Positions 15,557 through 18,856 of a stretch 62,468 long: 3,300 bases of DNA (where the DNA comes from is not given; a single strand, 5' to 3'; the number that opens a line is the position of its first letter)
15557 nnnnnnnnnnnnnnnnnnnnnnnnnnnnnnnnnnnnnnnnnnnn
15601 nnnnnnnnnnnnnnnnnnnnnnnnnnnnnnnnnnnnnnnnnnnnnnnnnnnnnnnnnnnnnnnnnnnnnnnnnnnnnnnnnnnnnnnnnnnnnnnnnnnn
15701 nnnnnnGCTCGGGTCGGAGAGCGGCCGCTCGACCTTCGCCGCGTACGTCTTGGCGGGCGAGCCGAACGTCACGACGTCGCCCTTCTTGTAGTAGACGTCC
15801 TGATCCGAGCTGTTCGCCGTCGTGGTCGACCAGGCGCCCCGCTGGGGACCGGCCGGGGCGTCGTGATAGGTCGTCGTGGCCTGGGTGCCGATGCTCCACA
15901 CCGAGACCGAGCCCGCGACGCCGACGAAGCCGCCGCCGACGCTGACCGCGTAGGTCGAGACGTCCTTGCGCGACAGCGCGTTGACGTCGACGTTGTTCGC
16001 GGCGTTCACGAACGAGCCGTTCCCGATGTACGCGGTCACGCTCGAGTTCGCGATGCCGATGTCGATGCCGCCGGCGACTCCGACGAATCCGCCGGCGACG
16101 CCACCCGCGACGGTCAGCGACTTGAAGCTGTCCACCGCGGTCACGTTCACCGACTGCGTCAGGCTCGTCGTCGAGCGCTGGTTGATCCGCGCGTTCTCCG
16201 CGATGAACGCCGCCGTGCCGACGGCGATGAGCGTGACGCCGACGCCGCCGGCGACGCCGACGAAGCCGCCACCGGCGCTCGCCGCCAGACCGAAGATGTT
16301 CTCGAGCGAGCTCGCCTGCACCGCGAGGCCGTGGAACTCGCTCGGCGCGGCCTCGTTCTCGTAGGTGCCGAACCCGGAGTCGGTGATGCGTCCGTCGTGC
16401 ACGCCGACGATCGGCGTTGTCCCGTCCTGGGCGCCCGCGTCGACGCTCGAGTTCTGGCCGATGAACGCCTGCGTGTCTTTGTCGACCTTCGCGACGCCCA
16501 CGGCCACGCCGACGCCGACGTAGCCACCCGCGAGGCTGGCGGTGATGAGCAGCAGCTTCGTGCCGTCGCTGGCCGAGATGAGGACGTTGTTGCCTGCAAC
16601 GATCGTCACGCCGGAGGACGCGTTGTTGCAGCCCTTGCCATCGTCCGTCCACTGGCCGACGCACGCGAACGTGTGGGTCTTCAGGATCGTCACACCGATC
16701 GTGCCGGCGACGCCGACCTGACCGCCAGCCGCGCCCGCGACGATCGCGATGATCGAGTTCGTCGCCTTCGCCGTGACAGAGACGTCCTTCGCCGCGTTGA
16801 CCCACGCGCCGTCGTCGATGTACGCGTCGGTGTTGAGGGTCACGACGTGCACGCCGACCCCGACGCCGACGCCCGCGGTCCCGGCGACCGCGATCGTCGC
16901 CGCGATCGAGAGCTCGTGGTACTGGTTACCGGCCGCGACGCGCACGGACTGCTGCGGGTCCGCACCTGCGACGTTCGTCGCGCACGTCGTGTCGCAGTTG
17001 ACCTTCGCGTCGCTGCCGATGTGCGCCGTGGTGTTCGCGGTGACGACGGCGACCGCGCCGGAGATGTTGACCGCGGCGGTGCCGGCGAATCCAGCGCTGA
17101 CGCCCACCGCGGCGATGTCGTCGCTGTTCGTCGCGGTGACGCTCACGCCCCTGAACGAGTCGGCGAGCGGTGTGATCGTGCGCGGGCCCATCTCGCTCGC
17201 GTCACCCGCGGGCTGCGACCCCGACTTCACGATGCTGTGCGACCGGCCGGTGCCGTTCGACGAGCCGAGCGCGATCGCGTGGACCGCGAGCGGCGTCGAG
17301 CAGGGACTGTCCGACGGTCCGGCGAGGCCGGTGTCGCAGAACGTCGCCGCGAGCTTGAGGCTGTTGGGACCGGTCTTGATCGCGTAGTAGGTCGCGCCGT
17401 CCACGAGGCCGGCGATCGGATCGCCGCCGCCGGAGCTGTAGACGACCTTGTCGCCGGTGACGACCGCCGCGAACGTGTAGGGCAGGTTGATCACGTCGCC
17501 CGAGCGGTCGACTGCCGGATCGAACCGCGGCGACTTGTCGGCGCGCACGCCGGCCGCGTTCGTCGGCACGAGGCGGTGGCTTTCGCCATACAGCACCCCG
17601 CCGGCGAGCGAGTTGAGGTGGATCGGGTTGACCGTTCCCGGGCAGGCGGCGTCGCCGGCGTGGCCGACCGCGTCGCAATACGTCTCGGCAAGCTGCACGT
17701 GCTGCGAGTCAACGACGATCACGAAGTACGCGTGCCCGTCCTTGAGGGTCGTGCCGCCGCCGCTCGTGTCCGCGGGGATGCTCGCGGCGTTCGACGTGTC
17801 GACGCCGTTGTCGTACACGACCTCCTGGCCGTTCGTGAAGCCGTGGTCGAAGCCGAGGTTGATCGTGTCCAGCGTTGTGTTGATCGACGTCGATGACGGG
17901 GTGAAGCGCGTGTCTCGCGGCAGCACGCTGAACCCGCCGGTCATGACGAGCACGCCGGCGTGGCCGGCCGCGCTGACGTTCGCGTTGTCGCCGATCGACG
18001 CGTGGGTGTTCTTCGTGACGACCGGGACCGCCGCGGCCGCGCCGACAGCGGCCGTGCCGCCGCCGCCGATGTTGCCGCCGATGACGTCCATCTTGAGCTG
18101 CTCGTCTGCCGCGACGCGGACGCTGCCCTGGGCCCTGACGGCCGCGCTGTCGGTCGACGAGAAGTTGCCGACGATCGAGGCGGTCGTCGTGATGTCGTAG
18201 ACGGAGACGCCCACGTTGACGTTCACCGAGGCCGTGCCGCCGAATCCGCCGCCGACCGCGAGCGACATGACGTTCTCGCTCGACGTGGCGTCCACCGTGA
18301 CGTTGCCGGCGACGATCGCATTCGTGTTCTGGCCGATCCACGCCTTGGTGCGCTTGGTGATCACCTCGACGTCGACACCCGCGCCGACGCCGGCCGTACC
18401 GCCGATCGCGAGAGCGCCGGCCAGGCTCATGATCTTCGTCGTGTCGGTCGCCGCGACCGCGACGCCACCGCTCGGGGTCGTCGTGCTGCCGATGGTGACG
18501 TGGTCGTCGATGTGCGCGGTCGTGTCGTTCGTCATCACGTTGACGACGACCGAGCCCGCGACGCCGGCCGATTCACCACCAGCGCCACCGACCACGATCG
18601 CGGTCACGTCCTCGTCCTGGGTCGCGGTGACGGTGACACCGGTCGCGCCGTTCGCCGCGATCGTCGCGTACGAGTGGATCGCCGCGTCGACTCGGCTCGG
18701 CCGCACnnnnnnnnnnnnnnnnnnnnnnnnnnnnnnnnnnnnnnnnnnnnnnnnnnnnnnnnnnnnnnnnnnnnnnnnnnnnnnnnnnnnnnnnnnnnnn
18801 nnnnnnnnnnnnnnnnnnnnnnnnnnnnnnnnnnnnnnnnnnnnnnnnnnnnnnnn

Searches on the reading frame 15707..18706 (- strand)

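Call 48: search_protein_families(library=ncbifam, proteins=[window:15707-18706:-], max_evalue=0.01)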
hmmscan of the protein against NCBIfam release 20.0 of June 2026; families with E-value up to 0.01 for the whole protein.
window:15707-18706:- (1000 aa): 1 family
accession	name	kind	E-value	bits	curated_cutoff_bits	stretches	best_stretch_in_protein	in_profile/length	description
NF012206.1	LktA_tand_53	repeat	9.7e-45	150.6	50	6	46-102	2-53/53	tandem repeat-containing filamentous protein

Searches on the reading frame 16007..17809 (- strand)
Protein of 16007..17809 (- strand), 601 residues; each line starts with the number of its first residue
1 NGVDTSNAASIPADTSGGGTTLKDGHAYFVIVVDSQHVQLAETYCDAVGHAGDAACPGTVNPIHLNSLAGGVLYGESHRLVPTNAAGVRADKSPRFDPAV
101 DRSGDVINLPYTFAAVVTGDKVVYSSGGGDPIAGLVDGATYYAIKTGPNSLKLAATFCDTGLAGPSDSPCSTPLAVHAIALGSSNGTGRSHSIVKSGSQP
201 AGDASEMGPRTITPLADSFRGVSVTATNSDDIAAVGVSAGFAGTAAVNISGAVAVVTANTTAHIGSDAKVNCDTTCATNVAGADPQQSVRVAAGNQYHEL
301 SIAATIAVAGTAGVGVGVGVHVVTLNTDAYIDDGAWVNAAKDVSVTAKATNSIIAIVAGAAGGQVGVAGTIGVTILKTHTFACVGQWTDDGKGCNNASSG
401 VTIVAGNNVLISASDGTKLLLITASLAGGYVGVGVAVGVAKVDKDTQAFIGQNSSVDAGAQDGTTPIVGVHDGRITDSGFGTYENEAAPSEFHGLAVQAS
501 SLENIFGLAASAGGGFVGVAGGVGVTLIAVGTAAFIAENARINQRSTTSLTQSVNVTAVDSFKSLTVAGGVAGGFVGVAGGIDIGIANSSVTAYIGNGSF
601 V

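Call 25: search_protein_families(library=pfam, proteins=[window:16007-17809:-], max_evalue=1)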
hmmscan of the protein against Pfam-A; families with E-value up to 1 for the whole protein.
window:16007-17809:- (601 aa): 0 families

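Call 33: search_protein_families(library=ncbifam, proteins=[window:16007-17809:-], max_evalue=0.1)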
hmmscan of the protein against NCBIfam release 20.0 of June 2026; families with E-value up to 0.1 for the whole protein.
window:16007-17809:- (601 aa): 1 family
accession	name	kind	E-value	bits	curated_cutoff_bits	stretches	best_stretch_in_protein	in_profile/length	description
NF012206.1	LktA_tand_53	repeat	4.8e-14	52.3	50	2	310-363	1-53/53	tandem repeat-containing filamentous protein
